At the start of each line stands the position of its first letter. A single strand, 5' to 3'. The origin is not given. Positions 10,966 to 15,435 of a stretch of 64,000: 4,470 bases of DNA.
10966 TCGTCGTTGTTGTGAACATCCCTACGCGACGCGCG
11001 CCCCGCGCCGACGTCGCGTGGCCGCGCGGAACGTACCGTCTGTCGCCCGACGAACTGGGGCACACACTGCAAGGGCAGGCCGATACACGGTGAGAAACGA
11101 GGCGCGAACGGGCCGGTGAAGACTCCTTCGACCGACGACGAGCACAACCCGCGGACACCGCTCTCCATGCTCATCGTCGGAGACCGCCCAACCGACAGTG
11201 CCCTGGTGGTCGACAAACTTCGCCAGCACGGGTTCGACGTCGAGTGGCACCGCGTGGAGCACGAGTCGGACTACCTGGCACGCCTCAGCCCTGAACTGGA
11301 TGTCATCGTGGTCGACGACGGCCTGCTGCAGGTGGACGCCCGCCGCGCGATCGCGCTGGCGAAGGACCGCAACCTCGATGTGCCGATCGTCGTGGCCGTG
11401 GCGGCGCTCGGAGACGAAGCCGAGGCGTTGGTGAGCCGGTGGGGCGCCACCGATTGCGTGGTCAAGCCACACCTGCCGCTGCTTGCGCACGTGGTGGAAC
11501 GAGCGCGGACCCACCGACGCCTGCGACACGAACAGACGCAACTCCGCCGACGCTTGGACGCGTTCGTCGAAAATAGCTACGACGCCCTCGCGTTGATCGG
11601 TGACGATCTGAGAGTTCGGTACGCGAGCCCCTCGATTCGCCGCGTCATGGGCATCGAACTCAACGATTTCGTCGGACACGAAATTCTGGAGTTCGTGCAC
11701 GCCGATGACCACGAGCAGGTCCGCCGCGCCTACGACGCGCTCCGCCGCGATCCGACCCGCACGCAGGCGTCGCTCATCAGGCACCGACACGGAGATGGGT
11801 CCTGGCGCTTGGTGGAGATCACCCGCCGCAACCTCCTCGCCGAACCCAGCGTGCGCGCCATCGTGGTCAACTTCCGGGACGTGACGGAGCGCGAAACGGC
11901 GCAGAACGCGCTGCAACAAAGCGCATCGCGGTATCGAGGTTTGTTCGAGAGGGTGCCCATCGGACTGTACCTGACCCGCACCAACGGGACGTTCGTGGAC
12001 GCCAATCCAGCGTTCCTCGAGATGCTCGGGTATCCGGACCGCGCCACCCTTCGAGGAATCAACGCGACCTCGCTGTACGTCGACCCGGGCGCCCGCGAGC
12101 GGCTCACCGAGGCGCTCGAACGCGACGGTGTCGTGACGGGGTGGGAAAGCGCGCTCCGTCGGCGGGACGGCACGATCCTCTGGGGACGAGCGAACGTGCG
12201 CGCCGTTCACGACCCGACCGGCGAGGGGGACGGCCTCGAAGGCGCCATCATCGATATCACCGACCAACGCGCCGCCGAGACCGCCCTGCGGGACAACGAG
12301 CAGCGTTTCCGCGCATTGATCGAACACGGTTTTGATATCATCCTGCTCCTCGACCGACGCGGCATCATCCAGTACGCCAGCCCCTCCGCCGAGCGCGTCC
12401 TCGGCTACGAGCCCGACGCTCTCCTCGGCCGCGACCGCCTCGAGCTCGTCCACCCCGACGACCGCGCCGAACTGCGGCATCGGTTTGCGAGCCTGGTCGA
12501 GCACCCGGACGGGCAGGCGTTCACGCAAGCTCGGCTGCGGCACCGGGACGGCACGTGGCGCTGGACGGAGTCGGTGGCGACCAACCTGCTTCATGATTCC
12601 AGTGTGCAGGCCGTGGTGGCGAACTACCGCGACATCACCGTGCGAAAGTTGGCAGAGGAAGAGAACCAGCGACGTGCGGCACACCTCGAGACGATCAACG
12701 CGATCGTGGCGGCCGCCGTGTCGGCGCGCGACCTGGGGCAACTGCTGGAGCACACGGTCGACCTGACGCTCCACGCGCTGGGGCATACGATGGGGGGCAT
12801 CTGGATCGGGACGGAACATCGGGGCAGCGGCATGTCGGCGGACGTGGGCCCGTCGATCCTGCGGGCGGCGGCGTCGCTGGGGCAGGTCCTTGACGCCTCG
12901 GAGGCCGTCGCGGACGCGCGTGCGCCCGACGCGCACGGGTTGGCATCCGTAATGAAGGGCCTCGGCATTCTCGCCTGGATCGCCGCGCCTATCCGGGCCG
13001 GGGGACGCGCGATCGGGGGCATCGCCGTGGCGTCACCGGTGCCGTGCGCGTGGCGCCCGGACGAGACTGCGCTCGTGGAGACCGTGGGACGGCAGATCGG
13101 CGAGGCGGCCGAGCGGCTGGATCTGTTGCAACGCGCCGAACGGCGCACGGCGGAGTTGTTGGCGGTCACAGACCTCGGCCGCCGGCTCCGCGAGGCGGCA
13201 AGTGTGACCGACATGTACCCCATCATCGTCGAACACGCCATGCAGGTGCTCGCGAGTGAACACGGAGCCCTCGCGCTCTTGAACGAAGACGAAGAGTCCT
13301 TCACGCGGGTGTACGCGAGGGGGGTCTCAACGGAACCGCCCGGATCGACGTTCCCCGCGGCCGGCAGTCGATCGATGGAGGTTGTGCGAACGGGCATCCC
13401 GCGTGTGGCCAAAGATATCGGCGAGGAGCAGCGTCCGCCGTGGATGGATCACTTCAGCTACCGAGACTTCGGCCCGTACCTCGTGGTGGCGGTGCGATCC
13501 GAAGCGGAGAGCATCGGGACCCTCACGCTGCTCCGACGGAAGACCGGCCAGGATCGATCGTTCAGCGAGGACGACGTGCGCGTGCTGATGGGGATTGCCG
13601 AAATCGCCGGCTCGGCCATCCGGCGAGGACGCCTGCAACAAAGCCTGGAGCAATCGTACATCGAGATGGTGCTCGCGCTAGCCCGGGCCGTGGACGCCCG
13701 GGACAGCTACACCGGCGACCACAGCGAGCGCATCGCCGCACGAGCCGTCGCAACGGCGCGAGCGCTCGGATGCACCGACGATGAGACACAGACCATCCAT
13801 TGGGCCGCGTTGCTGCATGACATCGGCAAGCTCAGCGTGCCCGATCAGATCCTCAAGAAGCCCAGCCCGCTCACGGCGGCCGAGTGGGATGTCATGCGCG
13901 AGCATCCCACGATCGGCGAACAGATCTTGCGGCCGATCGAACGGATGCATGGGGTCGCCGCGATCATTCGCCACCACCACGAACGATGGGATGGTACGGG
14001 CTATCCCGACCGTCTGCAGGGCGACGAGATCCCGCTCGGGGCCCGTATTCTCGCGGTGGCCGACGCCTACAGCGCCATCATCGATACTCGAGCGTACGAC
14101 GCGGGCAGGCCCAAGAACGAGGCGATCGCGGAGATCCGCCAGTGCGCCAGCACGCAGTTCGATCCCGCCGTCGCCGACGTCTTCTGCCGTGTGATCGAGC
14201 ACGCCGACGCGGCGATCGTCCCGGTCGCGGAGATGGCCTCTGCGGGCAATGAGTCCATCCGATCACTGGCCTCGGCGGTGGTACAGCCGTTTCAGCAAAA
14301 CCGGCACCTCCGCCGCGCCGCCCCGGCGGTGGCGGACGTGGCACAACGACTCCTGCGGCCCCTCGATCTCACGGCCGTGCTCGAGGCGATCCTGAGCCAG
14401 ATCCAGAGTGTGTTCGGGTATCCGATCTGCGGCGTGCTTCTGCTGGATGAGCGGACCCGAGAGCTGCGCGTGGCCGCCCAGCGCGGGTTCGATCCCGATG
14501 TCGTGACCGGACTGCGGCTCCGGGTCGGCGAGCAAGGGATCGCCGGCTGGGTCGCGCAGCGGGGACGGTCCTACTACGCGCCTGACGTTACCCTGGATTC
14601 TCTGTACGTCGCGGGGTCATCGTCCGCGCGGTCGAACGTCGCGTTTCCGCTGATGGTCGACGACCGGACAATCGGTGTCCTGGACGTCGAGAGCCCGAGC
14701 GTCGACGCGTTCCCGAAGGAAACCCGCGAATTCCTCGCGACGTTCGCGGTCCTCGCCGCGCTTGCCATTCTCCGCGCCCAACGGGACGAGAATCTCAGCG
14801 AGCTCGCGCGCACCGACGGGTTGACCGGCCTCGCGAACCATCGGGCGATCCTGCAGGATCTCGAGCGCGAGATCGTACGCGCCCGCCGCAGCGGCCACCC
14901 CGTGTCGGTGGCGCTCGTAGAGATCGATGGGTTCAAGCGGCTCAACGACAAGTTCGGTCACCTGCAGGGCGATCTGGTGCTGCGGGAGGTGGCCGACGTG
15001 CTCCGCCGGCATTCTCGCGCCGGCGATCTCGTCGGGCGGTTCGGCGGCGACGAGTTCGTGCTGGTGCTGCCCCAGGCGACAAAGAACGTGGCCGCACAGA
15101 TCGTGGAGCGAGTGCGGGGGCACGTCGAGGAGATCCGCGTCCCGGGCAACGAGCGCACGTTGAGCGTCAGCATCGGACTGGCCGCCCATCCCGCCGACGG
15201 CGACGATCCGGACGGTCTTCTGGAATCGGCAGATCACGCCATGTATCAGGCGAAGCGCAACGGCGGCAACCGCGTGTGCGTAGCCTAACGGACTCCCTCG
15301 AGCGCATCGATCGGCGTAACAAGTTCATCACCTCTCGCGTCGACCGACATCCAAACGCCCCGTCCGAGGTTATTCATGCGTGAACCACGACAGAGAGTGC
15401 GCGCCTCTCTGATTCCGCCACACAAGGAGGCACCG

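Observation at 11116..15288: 1390-aa REC–PAS x3–GAF x2–HD-GYP–GAF–GGDEF protein combining c-di-GMP synthesis and HD-GYP hydrolysis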

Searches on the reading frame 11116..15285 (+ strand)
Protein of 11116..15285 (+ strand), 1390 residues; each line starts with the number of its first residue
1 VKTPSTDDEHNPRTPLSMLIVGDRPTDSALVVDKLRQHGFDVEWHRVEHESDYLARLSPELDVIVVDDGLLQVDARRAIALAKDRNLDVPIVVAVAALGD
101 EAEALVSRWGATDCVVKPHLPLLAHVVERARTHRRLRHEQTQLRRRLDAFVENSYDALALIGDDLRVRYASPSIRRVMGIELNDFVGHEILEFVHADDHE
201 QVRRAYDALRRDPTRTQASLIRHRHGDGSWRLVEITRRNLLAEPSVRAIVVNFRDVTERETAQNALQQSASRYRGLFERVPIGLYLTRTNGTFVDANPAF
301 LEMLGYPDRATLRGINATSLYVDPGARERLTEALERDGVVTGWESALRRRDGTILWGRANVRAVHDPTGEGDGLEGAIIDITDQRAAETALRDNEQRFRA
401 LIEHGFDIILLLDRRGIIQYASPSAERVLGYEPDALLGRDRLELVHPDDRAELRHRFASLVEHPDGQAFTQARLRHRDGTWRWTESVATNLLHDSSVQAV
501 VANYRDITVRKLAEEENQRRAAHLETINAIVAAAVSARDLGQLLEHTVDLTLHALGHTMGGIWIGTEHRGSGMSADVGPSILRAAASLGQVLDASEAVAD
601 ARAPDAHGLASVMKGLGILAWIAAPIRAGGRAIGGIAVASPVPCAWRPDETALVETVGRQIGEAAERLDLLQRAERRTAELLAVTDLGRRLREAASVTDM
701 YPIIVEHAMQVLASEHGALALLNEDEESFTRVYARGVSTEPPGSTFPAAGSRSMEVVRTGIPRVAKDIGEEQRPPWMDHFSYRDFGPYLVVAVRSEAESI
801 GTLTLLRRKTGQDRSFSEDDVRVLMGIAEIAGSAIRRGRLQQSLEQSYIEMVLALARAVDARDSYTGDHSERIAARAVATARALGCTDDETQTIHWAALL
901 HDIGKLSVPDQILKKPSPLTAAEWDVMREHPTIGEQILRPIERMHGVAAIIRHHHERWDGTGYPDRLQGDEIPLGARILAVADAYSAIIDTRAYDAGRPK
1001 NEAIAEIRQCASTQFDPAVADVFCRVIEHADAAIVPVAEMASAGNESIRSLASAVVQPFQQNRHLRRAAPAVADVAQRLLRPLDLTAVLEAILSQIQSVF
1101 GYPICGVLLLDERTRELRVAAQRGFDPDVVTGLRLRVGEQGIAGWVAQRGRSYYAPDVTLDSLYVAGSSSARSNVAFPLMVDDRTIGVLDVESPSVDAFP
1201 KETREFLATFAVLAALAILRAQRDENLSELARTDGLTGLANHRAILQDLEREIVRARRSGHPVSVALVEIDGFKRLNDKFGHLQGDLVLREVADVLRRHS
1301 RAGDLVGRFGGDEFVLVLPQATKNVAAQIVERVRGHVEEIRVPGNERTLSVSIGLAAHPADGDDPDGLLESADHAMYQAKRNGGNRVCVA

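Call 5: search_protein_families(library=pfam, proteins=[window:11116-15285:+], max_evalue=0.1)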
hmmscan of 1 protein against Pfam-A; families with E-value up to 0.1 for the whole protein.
window:11116-15285:+ (1390 aa): 17 families
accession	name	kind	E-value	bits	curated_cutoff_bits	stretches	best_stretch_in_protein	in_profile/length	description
PF00990.26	GGDEF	-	1.6e-45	155.2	23.8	1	1232-1386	2-161/161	Diguanylate cyclase, GGDEF domain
PF13487.12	HD_5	-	1.3e-40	139.4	27.2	1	855-1019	3-170/170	HD domain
PF13185.12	GAF_2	-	8.7e-38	130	28.6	3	1083-1218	2-135/136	GAF domain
PF01590.32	GAF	-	2.3e-37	129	22.4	3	1084-1218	1-133/133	GAF domain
PF08447.18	PAS_3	-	1.3e-34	118.8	25.6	3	420-496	3-79/89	PAS fold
PF08448.16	PAS_4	-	1.1e-31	109.7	23.1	3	151-260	1-109/110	PAS fold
PF00989.32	PAS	-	8e-30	103.6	22.6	3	397-502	2-108/113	PAS fold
PF13426.13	PAS_9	-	1.6e-29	102.6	27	3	283-383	3-103/103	PAS domain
PF13492.12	GAF_3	-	4.5e-29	101.9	27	3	1086-1219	3-128/129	GAF domain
PF01966.28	HD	-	2.2e-22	80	22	1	867-987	2-115/116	HD domain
PF13188.13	PAS_8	-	7.3e-20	70.6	21.8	3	272-312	2-38/65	PAS domain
PF14598.12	PAS_11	-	0.0002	21.7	25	1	417-487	14-82/109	PAS domain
PF17853.6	GGDEF_2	-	0.0009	19.9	24.5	1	1261-1358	21-98/116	GGDEF-like domain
PF12860.13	PAS_7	-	0.0012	19.4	27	0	278-387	2-113/115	PAS fold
PF18019.7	Cas3_HD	-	0.0068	16.9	23.1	1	880-956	42-130/207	Cas3, HD domain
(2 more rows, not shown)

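Call 6: search_protein_families(library=ncbifam, proteins=[window:11116-15285:+], max_evalue=0.01)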
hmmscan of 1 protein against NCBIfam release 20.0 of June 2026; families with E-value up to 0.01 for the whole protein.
window:11116-15285:+ (1390 aa): 45 families (the best 25 are shown)
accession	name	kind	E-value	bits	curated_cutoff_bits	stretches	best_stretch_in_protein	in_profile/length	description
TIGR00229.1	sensory_box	domain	5.9e-62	207.4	22.9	3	392-516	1-125/126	PAS domain S-box protein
NF053781.1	cdiGMPphdstlr2612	equivalog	2.1e-57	194.6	1600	4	282-461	598-780/1268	Tlr1612 family c-di-GMP phosphodiesterase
NF053512.1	nitric_RR_NosR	exception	1.1e-50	172.9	400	1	840-1032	166-359/422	response regulator c-di-GMP phosphodiesterase, NosR family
TIGR00254.1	GGDEF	domain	1.4e-46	158.2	37.4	1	1228-1389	2-166/168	diguanylate cyclase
NF038266.1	diguan_SiaD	equivalog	3.4e-46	157.7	290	1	1223-1387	86-252/252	biofilm regulation diguanylate cyclase SiaD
NF007135.0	PRK09581.1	equivalog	4.9e-43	147.6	474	1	1219-1389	281-454/457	PleD family two-component system response regulator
NF007298.0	PRK09776.1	equivalog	2.2e-42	145.1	1135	3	1225-1389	678-844/1111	diguanylate cyclase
NF041606.1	dguan_cyc_DgcA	equivalog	9.3e-42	143.2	370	1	1177-1390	126-339/340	diguanylate cyclase DgcA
NF007423.1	PRK09966.1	equivalog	4.4e-37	127.9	325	1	1222-1380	230-390/390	diguanylate cyclase DgcN/YfiN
NF007380.0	PRK09894.1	equivalog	1.3e-36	126.5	256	1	1219-1389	117-286/296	diguanylate cyclase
NF047654.1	DiguCycDgcRLepto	equivalog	3.2e-33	114.9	500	1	1205-1387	109-293/295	diguanylate cyclase DgcR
NF051473.1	DigCycDgcsShew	equivalog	1.6e-32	113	400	1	1205-1389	109-290/291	diguanylate cyclase DgcS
NF007474.0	PRK10060.1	equivalog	1.3e-31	109.5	782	1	1223-1389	229-394/663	cyclic di-GMP phosphodiesterase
NF045675.1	PhdiestaseDibA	equivalog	1.4e-31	109.6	980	1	1204-1384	180-358/623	phosphodiesterase DibA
NF011955.1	PRK15426.1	equivalog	2.2e-29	102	408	1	1230-1389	397-560/564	cellulose biosynthesis regulator diguanylate cyclase DgcQ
NF007599.0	PRK10245.1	equivalog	3.8e-25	88.2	402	1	1217-1390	196-370/371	diguanylate cyclase AdrA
NF047872.1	GGDEF_GdpS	equivalog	6.1e-20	71.7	400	1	1232-1388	188-348/355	GGDEF domain-containing protein GdpS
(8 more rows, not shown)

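Call 7: find_homologous_proteins(query=window:11116-15285:+, max_evalue=1e-10)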
Query window:11116-15285:+ (1390 aa): 1004 proteins with E <= 1e-10 among 8000 candidates; the best 120 are listed.
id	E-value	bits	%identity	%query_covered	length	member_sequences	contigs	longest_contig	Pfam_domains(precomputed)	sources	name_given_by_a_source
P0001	0.0e+0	3031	100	99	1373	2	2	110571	PF08447.19,PF13426.14,PF13188.14,PF13185.13,PF13487.13,PF01966.29,PF01590.33,PF08448.17,PF13492.13,PF00989.32,PF00990.27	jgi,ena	-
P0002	7.5e-238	811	36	31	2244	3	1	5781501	PF13426.14,PF13188.14,PF13185.13,PF08446.18,PF13492.13,PF27720.1,PF08447.19,PF12860.14,PF01590.33,PF08448.17,PF00989.32,PF21043.4,PF14598.13,PF21353.4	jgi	jgi:PAS domain S-box-containing protein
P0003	9.9e-194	664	28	39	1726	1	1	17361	PF13426.14,PF13188.14,PF13185.13,PF00512.32,PF13596.13,PF08447.19,PF12860.14,PF01590.33,PF08448.17,PF02518.32,PF00989.32,PF14598.13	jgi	jgi:PAS domain S-box-containing protein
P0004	8.4e-168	579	35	28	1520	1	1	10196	PF08447.19,PF13426.14,PF13188.14,PF13185.13,PF12860.14,PF01590.33,PF08448.17,PF00563.26,PF00989.32,PF00990.27,PF14598.13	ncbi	ncbi:MAG: sensor domain-containing protein [Actinomycetota bacterium]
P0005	2.7e-165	570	30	27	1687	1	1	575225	PF13426.14,PF13188.14,PF13185.13,PF13487.13,PF24820.2,PF01966.29,PF08348.19,PF13492.13,PF13596.13,PF08447.19,PF12860.14,PF01590.33,PF08448.17,PF00989.32,PF14598.13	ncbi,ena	-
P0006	5.2e-163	563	32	28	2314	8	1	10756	PF13426.14,PF13188.14,PF13185.13,PF24820.2,PF13492.13,PF00990.27,PF08447.19,PF12860.14,PF01590.33,PF08448.17,PF00989.32,PF14598.13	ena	-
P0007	3.1e-157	544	39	29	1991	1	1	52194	PF08447.19,PF13426.14,PF13188.14,PF13185.13,PF13487.13,PF01966.29,PF01590.33,PF08448.17,PF13492.13,PF00989.32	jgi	-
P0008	7.1e-153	529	33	32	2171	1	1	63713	PF13426.14,PF13188.14,PF13185.13,PF00512.32,PF00072.31,PF08447.19,PF12860.14,PF01590.33,PF08448.17,PF02518.32,PF00989.32,PF14598.13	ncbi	ncbi:MAG: PAS domain S-box protein [Actinomycetota bacterium]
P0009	1.5e-152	528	35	27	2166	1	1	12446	PF13426.14,PF13188.14,PF24820.2,PF07730.20,PF13596.13,PF08447.19,PF12860.14,PF02743.25,PF13581.13,PF08448.17,PF02518.32,PF00989.32,PF14598.13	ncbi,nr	ncbi:MAG: PAS domain S-box protein [Planctomycetales bacterium]|nr:PAS domain S-box protein [Plancto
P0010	1.0e-150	522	34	29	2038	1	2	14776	PF13426.14,PF13188.14,PF13185.13,PF13492.13,PF00512.32,PF27720.1,PF00072.31,PF08447.19,PF12860.14,PF01590.33,PF08448.17,PF02518.32,PF00989.32,PF14598.13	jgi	jgi:PAS domain S-box-containing protein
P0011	2.7e-150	521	37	27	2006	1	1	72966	PF13426.14,PF13188.14,PF13185.13,PF00990.27,PF13596.13,PF08447.19,PF12860.14,PF01590.33,PF08448.17,PF00563.26,PF00989.32,PF14598.13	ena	-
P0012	6.0e-150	519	33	28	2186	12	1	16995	PF13426.14,PF13188.14,PF13185.13,PF24820.2,PF13492.13,PF00990.27,PF08447.19,PF12860.14,PF01590.33,PF08448.17,PF00989.32,PF14598.13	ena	-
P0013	4.4e-146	507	28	29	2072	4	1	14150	PF13426.14,PF13188.14,PF13596.13,PF08447.19,PF12860.14,PF24123.2,PF13581.13,PF08448.17,PF02518.32,PF00989.32,PF21043.4,PF14598.13,PF14501.13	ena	-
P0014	2.8e-144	501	31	28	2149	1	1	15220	PF13426.14,PF13188.14,PF13185.13,PF24820.2,PF00990.27,PF13596.13,PF08447.19,PF12860.14,PF08448.17,PF00563.26,PF00989.32,PF14598.13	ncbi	-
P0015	4.5e-144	500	34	32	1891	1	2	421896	PF13596.13,PF08447.19,PF13426.14,PF13188.14,PF13185.13,PF12860.14,PF08448.17,PF00563.26,PF00989.32,PF00990.27,PF14598.13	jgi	jgi:diguanylate cyclase (GGDEF)-like protein/PAS domain S-box-containing protein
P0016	1.3e-142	495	27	66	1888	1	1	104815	PF13426.14,PF13188.14,PF13185.13,PF13487.13,PF01966.29,PF13492.13,PF00072.31,PF13596.13,PF08447.19,PF12860.14,PF01590.33,PF08448.17,PF00989.32,PF14598.13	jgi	jgi:PAS domain S-box-containing protein/putative nucleotidyltransferase with HDIG domain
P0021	6.9e-131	456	36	39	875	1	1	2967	PF13426.14,PF13188.14,PF13185.13,PF13487.13,PF01966.29,PF07216.18,PF00072.31,PF08447.19,PF01590.33,PF08448.17,PF00989.32,PF14598.13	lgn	-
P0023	5.9e-129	450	38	47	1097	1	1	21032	PF13426.14,PF13188.14,PF13185.13,PF13487.13,PF01966.29,PF13492.13,PF13675.12,PF00672.31,PF08447.19,PF01590.33,PF08448.17,PF00989.32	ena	-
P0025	1.4e-125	439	28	37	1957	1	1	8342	PF08447.19,PF13426.14,PF13188.14,PF13185.13,PF13487.13,PF01966.29,PF01590.33,PF08448.17,PF13492.13,PF00989.32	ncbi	ncbi:MAG TPA: GAF domain-containing protein [Anaerolineales bacterium]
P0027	1.3e-122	429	28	31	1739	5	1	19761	PF13426.14,PF13188.14,PF13185.13,PF13487.13,PF24820.2,PF01966.29,PF13492.13,PF11849.15,PF08447.19,PF12860.14,PF01590.33,PF08448.17,PF00989.32,PF14598.13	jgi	jgi:PAS domain S-box-containing protein/putative nucleotidyltransferase with HDIG domain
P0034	4.0e-114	401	42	14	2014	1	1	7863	PF12728.14,PF00376.30,PF13411.13,PF13185.13,PF13487.13,PF01966.29,PF01590.33,PF13492.13,PF00990.27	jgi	-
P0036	1.0e-109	386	34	46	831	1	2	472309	PF08447.19,PF13426.14,PF13188.14,PF13185.13,PF13487.13,PF01966.29,PF01590.33,PF08448.17,PF13492.13,PF00989.32,PF00072.31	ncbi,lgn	-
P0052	8.5e-98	347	28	35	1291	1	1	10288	PF08447.19,PF13426.14,PF13188.14,PF13185.13,PF13487.13,PF01966.29,PF01590.33,PF08448.17,PF13492.13,PF00989.32,PF14598.13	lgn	-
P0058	1.7e-93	332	33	46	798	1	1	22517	PF08447.19,PF13188.14,PF13185.13,PF13487.13,PF01966.29,PF01590.33,PF08448.17,PF13492.13,PF00989.32,PF00072.31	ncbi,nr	ncbi:MAG: GAF domain-containing protein [Anaerolineales bacterium]|nr:GAF domain-containing protein 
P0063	4.8e-89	318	35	18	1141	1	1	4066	PF08447.19,PF13426.14,PF13188.14,PF13185.13,PF12860.14,PF13487.13,PF01966.29,PF01590.33,PF08448.17,PF00989.32,PF14598.13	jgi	jgi:PAS domain S-box-containing protein/putative nucleotidyltransferase with HDIG domain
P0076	3.8e-83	298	37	17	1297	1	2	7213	PF08447.19,PF13426.14,PF13188.14,PF13185.13,PF13487.13,PF01966.29,PF01590.33,PF08448.17,PF13492.13,PF00989.32,PF14598.13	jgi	jgi:PAS domain S-box-containing protein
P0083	1.5e-80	290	40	17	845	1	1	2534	PF08447.19,PF13426.14,PF13188.14,PF13185.13,PF13487.13,PF01966.29,PF01590.33,PF08448.17,PF00989.32,PF00990.27,PF14598.13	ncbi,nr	ncbi:MAG TPA: PAS domain S-box protein, partial [Miltoncostaeaceae bacterium]|nr:PAS domain S-box pr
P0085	7.0e-80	287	38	13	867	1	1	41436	PF08447.19,PF13426.14,PF13188.14,PF13487.13,PF01966.29,PF08448.17,PF00989.32,PF14598.13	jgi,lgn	jgi:PAS domain S-box-containing protein/putative nucleotidyltransferase with HDIG domain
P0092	6.4e-78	281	38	16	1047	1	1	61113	PF08447.19,PF13426.14,PF13188.14,PF13185.13,PF13487.13,PF01966.29,PF01590.33,PF08448.17,PF00989.32,PF14598.13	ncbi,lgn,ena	-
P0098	2.4e-76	276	41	13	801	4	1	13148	PF13596.13,PF08447.19,PF13426.14,PF13188.14,PF12860.14,PF13487.13,PF01966.29,PF08448.17,PF00989.32,PF00990.27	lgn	-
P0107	1.8e-74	269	27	64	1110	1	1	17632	PF13596.13,PF08447.19,PF13426.14,PF13188.14,PF13185.13,PF13487.13,PF01966.29,PF01590.33,PF08448.17,PF13492.13,PF00989.32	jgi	jgi:PAS domain S-box-containing protein/putative nucleotidyltransferase with HDIG domain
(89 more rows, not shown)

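Call 24: find_encoding_contigs(protein=P0001, flank=10000, max_places=4)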
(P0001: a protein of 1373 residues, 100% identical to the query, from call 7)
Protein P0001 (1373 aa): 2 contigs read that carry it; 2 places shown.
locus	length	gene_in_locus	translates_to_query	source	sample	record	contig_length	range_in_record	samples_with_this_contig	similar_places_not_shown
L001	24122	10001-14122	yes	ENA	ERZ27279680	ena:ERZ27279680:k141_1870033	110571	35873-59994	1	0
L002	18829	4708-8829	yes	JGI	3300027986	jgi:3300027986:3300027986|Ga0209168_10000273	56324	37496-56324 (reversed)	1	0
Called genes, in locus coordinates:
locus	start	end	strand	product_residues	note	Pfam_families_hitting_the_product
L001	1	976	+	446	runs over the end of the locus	PF02746:MR_MLE_N, PF13378:MR_MLE_C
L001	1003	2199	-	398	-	PF01408:GFO_IDH_MocA, PF22725:GFO_IDH_MocA_C3, PF02894:GFO_IDH_MocA_C (weak)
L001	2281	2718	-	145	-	PF00034:Cytochrom_C, PF13442:Cytochrome_CBB3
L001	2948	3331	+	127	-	PF01042:Ribonuc_L-PSP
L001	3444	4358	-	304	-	PF01263:Aldose_epim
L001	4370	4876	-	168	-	PF14512:TM1586_NiRdase (faint), PF00881:Nitroreductase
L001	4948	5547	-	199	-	-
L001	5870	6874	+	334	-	PF00248:Aldo_ket_red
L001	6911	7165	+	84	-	-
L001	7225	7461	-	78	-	-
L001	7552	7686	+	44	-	-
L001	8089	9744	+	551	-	-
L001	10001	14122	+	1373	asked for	PF08447:PAS_3, PF08448:PAS_4, PF13188:PAS_8, PF13426:PAS_9, PF00989:PAS, PF08448:PAS_4, PF08447:PAS_3, PF13426:PAS_9, +14 more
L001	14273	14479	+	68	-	-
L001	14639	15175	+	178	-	PF00111:Fer2 (weak), PF01799:Fer2_2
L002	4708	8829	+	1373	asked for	PF08447:PAS_3, PF08448:PAS_4, PF13188:PAS_8, PF13426:PAS_9, PF00989:PAS, PF08448:PAS_4, PF08447:PAS_3, PF13426:PAS_9, +14 more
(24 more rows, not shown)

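Call 49: search_protein_families(library=pfam, proteins=[P0251], max_evalue=0.001)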
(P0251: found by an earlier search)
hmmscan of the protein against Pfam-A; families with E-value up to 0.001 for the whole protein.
P0251 (996 aa): 11 families
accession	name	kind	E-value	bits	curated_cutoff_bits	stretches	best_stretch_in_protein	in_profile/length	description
PF00990.26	GGDEF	-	1.2e-42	145.9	23.8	1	838-992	1-161/161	Diguanylate cyclase, GGDEF domain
PF13487.12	HD_5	-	2.5e-39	135.2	27.2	1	466-629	4-170/170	HD domain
PF01590.32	GAF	-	8e-38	130.4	22.4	3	691-825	1-133/133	GAF domain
PF13185.12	GAF_2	-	1.5e-36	126.1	28.6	3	690-825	2-135/136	GAF domain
PF13492.12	GAF_3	-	4.7e-26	92.2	27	3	694-826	4-128/129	GAF domain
PF01966.28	HD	-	2.5e-21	76.6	22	1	477-597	2-115/116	HD domain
PF13426.13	PAS_9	-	5.2e-15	56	27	1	21-116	9-103/103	PAS domain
PF08448.16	PAS_4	-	9.7e-15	55.2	23.1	1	21-118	13-109/110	PAS fold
PF00989.32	PAS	-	2e-12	47.6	22.6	1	2-114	5-113/113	PAS fold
PF08447.18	PAS_3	-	2.1e-07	31.5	25.6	1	26-107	2-85/89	PAS fold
PF17853.6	GGDEF_2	-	0.00096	19.8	24.5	0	872-960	25-94/116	GGDEF-like domain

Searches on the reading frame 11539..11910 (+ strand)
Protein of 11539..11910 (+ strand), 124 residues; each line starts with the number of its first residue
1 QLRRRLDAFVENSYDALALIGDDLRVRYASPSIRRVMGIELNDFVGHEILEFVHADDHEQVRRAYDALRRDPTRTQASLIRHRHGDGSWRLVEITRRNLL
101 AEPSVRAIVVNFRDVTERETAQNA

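Call 29: search_protein_families(library=pfam, proteins=[window:11539-11910:+], max_evalue=0.01)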
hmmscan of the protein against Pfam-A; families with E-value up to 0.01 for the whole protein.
window:11539-11910:+ (124 aa): 5 families
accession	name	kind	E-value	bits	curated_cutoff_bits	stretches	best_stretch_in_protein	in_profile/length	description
PF08448.16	PAS_4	-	9.5e-14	52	23.1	1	10-119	1-109/110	PAS fold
PF08447.18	PAS_3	-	6.7e-11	42.8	25.6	1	28-95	3-71/89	PAS fold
PF13426.13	PAS_9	-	2.5e-08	34.5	27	1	17-117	4-103/103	PAS domain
PF00989.32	PAS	-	7.1e-08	32.9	22.6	1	5-115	2-113/113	PAS fold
PF13188.13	PAS_8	-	0.00037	20.7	21.8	1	5-63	2-60/65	PAS domain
